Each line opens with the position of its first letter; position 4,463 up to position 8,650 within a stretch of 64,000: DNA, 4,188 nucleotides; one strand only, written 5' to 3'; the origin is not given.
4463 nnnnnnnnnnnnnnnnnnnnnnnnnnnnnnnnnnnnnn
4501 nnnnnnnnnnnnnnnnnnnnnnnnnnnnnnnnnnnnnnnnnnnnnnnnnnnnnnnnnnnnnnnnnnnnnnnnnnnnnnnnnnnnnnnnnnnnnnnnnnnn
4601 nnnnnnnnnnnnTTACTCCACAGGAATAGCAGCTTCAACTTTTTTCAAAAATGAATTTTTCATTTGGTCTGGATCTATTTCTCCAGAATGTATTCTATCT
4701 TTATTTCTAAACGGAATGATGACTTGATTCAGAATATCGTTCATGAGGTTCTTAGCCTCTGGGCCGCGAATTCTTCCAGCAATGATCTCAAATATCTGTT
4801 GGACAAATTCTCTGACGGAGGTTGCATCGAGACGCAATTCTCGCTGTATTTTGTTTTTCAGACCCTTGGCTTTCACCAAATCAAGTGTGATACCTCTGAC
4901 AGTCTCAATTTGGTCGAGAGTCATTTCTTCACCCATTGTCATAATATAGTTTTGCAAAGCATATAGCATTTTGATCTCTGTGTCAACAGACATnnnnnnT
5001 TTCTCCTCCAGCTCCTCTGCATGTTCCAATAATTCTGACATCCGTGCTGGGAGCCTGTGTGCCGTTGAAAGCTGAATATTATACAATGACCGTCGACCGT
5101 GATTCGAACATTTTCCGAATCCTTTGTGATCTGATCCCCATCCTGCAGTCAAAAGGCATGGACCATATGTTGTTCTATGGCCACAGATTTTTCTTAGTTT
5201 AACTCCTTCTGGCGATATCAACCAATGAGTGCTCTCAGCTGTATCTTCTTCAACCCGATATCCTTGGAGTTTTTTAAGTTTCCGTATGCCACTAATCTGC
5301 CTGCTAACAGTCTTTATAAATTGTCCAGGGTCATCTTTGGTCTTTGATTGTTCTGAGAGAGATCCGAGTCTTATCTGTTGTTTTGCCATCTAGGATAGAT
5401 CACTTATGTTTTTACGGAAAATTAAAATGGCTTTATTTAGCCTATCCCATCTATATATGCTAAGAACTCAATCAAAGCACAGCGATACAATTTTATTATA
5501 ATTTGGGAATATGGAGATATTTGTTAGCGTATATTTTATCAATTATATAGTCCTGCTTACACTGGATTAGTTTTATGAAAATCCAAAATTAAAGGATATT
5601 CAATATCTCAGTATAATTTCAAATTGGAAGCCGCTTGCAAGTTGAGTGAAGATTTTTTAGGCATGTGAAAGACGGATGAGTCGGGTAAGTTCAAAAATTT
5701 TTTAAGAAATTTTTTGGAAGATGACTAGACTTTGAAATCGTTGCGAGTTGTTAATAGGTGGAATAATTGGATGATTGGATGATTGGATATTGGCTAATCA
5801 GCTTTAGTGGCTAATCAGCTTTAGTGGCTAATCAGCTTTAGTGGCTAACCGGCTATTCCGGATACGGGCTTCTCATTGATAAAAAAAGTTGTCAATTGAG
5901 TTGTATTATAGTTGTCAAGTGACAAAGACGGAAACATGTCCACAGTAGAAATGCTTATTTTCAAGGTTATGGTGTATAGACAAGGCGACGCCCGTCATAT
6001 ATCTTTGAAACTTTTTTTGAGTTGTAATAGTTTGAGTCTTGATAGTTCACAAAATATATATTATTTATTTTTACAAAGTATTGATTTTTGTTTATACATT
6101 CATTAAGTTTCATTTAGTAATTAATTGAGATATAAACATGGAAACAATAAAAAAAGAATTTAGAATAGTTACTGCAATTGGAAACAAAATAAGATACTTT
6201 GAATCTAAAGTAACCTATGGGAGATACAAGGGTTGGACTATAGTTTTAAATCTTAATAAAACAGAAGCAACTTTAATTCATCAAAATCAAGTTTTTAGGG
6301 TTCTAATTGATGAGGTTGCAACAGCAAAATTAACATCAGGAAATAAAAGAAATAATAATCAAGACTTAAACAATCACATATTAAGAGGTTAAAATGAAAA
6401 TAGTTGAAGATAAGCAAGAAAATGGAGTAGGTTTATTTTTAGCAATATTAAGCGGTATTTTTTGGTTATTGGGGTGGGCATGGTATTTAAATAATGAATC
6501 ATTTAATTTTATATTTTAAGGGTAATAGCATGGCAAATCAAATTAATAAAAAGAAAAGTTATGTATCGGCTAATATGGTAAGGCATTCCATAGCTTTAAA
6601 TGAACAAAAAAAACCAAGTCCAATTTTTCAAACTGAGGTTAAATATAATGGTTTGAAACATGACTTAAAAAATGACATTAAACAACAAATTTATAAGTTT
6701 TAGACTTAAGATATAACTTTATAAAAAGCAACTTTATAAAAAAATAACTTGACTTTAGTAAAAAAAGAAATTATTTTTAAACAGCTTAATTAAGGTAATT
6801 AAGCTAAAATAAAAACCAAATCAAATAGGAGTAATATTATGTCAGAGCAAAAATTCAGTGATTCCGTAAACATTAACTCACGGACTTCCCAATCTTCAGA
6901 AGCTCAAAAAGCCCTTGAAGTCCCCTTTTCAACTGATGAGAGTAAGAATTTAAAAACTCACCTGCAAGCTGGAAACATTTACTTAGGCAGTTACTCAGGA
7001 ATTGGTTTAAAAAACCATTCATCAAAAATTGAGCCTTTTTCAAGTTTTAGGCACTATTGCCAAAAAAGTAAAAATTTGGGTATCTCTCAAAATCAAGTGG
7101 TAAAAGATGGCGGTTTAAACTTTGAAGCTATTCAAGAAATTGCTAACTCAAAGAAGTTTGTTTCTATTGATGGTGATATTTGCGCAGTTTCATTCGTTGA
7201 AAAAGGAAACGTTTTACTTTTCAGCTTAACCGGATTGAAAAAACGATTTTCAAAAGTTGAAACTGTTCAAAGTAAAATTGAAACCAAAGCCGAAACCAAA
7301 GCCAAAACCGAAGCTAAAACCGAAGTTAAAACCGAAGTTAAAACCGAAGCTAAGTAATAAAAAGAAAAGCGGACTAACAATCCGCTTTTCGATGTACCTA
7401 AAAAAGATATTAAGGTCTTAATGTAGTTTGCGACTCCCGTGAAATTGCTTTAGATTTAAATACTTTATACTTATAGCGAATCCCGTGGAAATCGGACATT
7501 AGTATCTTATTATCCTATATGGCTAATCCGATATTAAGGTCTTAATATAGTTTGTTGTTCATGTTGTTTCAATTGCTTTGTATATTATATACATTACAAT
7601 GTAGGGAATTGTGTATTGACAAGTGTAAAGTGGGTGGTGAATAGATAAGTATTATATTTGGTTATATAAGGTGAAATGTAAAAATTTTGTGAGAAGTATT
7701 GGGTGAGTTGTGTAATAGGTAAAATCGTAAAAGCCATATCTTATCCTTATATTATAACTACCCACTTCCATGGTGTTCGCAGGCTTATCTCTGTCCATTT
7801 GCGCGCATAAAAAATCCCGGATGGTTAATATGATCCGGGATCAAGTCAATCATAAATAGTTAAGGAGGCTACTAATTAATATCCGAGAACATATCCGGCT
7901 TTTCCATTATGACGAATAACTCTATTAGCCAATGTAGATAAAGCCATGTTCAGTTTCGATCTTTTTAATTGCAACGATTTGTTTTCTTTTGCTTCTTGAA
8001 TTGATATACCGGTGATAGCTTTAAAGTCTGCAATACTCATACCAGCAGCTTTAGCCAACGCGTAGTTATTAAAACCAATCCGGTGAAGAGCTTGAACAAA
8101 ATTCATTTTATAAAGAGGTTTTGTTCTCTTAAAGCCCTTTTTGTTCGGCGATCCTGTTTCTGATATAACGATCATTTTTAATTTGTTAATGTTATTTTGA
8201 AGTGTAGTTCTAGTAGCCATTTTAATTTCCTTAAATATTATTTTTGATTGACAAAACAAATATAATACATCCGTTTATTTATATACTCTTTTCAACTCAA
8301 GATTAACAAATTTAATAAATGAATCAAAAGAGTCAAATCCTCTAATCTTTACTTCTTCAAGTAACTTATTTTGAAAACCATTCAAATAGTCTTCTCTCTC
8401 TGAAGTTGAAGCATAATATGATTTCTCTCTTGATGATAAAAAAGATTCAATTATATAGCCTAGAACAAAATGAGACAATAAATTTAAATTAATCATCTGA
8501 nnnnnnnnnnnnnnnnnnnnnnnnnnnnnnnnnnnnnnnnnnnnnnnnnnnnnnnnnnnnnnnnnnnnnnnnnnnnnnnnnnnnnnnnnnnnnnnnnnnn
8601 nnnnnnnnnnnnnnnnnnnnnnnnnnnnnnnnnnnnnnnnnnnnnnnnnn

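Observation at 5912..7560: Oppositely oriented moron-like island with its own terminator, flanked by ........-containing repeats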

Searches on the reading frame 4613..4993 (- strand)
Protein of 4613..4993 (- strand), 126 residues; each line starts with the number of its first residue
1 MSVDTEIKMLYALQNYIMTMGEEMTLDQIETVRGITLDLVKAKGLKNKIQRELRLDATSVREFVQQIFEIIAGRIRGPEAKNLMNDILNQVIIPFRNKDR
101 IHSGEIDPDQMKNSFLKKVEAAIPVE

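Call 73: find_encoding_contigs(protein=window:4613-4993:-, flank=6000, max_places=10)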
Protein window:4613-4993:- (126 aa): 21 contigs read that carry it; 2 places shown.
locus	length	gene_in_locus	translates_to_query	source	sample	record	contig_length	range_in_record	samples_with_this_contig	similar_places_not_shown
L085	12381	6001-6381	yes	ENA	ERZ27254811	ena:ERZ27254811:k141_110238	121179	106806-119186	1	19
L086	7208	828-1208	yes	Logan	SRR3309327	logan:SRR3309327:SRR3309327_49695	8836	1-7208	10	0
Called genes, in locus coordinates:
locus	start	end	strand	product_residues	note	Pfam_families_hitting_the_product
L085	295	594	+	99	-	-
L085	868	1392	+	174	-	-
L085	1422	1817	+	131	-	-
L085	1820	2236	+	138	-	-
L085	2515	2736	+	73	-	-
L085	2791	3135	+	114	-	-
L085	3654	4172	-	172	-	-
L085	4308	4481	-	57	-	-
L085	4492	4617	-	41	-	-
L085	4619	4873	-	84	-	-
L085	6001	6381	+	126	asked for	-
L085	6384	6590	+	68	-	-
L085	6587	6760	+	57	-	-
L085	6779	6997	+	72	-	-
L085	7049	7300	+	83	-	-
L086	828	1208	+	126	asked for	-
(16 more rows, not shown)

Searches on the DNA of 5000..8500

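Call 18: search_rna_families(source=window, start=5000, end=8500, threshold=evalue, max_evalue=1)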
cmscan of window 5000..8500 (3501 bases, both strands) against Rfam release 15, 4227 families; matches with E-value up to 1: 3.
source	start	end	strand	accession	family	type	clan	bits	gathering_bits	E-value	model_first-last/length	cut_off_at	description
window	7807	7870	-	RF02278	Betaproteobacteria_toxic_sRNA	Gene; sRNA;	-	21.4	50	0.39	1-64/64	no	Betaproteobacteria toxic small RNA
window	7355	7456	-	RF00558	L20_leader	Cis-reg; leader;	-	21.3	58.7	0.6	1-127/127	no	Ribosomal protein L20 leader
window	7807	7878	-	RF02837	anti-hemB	Gene; sRNA;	-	18.7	49.5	0.43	1-81/81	no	Burkholderia RNA 7 (anti-hemB)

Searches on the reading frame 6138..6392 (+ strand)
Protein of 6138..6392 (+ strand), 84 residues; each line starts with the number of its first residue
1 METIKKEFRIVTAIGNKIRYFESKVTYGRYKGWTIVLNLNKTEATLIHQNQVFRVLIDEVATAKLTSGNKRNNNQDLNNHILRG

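Call 10: search_protein_families(library=phrogs, proteins=[window:6138-6392:+], max_evalue=0.01)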
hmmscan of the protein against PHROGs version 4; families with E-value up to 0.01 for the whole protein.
window:6138-6392:+ (84 aa): 0 families

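Call 11: search_protein_families(library=pfam, proteins=[window:6138-6392:+], max_evalue=0.1)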
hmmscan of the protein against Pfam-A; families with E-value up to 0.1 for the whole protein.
window:6138-6392:+ (84 aa): 1 family
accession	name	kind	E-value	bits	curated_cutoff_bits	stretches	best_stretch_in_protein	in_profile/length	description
PF11256.13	SAV0927-like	-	0.074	13.7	25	1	5-52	7-54/80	SAV0927-like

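Call 67: search_protein_families(library=ncbifam, proteins=[window:6138-6392:+], max_evalue=0.1)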
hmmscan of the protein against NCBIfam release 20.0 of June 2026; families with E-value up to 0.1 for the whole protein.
window:6138-6392:+ (84 aa): 0 families

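Call 76: search_solved_structures(query=window:6138-6392:+, max_evalue=5)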
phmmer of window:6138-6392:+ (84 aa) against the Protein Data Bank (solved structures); distinct sequences matched with E-value up to 5: 2.
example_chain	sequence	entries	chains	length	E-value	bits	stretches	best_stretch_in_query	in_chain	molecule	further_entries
3brx_A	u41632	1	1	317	0.8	13.4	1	25-80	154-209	Annexin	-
1n00_A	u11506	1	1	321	0.82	13.3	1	25-80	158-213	annexin Gh1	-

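Call 78: search_protein_families(library=padloc, proteins=[window:6138-6392:+], max_evalue=0.1)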
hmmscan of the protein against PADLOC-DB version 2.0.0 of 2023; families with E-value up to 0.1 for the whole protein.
window:6138-6392:+ (84 aa): 0 families

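Call 110: list_cluster_members(proteins=[window:6138-6392:+, window:6394-6519:+, window:6530-6703:+, window:6839-7357:+, window:7876-8220:-])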
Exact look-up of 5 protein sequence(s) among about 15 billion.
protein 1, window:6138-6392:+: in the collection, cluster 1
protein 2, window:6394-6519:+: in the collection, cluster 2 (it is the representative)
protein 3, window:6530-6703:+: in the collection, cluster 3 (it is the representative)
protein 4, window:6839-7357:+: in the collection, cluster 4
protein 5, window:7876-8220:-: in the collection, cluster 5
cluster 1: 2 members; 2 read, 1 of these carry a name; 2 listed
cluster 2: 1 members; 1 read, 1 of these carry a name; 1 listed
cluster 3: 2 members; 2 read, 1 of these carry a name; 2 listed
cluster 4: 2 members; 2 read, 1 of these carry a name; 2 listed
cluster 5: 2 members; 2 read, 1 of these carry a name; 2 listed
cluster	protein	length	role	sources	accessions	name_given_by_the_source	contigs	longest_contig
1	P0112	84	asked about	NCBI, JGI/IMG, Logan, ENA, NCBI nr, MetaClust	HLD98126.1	MAG TPA: hypothetical protein VI815_02285 [Candidatus Nanoarchaeia archaeon] | hypothetical protein [Candidatus Nanoarchaeia archaeon] | \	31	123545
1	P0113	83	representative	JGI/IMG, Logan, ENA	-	-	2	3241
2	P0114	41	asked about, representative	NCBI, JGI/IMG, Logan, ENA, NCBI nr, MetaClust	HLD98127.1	MAG TPA: hypothetical protein VI815_02290 [Candidatus Nanoarchaeia archaeon] | hypothetical protein [Candidatus Nanoarchaeia archaeon] | \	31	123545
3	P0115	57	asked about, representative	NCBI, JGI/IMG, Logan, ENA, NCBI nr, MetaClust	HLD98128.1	MAG TPA: hypothetical protein VI815_02295 [Candidatus Nanoarchaeia archaeon] | hypothetical protein [Candidatus Nanoarchaeia archaeon] | \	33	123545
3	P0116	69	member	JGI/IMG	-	-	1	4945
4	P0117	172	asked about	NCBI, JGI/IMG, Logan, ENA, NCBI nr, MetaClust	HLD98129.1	MAG TPA: hypothetical protein VI815_02300 [Candidatus Nanoarchaeia archaeon] | hypothetical protein [Candidatus Nanoarchaeia archaeon] | \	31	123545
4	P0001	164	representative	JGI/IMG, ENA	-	-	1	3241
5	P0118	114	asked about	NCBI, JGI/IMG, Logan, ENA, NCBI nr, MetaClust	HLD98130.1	MAG TPA: hypothetical protein VI815_02305 [Candidatus Nanoarchaeia archaeon] | hypothetical protein [Candidatus Nanoarchaeia archaeon] | \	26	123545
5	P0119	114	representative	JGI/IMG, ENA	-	-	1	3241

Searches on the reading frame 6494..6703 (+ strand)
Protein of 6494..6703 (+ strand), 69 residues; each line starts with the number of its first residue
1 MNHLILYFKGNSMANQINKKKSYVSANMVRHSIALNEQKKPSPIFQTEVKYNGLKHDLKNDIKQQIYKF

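Call 10: search_protein_families(library=phrogs, proteins=[window:6494-6703:+], max_evalue=0.01)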
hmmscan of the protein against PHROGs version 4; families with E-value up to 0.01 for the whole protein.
window:6494-6703:+ (69 aa): 0 families

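Call 11: search_protein_families(library=pfam, proteins=[window:6494-6703:+], max_evalue=0.1)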
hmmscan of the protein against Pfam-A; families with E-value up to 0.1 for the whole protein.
window:6494-6703:+ (69 aa): 0 families

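Call 67: search_protein_families(library=ncbifam, proteins=[window:6530-6703:+], max_evalue=0.1)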
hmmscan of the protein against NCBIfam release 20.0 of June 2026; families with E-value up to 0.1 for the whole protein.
window:6530-6703:+ (57 aa): 0 families

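Call 78: search_protein_families(library=padloc, proteins=[window:6530-6703:+], max_evalue=0.1)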
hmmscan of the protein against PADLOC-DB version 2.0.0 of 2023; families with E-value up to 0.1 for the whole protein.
window:6530-6703:+ (57 aa): 0 families

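Call 91: search_protein_families(library=pfam, proteins=[window:6530-6703:+], max_evalue=10)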
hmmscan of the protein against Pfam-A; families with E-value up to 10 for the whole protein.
window:6530-6703:+ (57 aa): 0 families
